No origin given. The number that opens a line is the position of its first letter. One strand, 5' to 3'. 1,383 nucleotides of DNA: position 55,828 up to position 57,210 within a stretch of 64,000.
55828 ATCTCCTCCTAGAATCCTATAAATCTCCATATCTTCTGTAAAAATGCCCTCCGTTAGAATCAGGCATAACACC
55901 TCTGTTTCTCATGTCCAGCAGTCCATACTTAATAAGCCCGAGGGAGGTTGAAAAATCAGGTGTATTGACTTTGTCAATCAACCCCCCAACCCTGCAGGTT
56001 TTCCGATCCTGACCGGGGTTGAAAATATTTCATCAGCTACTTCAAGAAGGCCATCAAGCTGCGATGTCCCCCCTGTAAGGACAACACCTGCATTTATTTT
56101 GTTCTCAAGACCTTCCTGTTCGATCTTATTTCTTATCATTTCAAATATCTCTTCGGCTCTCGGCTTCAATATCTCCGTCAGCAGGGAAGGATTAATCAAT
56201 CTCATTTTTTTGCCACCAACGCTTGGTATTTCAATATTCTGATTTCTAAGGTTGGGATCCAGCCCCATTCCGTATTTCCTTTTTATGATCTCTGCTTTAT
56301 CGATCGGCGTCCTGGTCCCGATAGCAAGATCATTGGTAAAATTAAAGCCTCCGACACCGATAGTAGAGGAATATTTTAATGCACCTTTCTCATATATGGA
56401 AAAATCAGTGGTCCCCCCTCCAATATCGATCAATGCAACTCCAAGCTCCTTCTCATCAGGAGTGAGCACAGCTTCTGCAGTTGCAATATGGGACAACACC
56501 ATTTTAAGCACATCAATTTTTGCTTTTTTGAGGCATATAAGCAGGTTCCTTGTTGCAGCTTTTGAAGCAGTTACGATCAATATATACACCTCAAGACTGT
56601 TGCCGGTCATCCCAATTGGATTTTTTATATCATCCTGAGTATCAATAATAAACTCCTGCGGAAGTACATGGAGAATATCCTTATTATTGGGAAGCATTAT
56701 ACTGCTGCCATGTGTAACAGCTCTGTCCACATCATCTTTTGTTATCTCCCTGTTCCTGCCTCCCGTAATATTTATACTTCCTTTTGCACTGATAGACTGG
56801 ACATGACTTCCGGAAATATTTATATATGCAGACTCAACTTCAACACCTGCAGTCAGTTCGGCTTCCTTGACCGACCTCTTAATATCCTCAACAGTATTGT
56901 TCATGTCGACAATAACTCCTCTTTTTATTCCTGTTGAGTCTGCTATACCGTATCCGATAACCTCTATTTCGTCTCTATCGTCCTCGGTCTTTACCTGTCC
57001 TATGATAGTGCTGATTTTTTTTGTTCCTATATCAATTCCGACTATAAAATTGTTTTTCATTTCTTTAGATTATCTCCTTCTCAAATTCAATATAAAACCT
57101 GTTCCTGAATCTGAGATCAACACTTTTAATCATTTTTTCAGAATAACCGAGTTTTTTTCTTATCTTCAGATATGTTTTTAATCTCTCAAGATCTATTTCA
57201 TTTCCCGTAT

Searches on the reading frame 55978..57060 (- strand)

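Call 78: search_protein_families(library=pfam, proteins=[window:55978-57060:-])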
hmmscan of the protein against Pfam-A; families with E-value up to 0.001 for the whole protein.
window:55978-57060:- (360 aa): 5 families
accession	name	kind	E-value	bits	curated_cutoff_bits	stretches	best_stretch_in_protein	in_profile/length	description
PF14450.12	FtsA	-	3.1e-35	121.7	31.8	1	209-355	1-112/127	Cell division protein FtsA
PF02491.25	SHS2_FTSA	-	4e-25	88.4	25.4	1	84-164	1-79/79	SHS2 domain inserted in FTSA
PF11104.14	PilM_2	-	1.9e-10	40.6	27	1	157-266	125-240/340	Type IV pilus assembly protein PilM;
PF06723.19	MreB_Mbl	-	2.6e-09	36.8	27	1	205-354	144-305/327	MreB/Mbl protein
PF06277.17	EutA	-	1.1e-05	25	27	1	202-333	139-265/475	Ethanolamine utilisation protein EutA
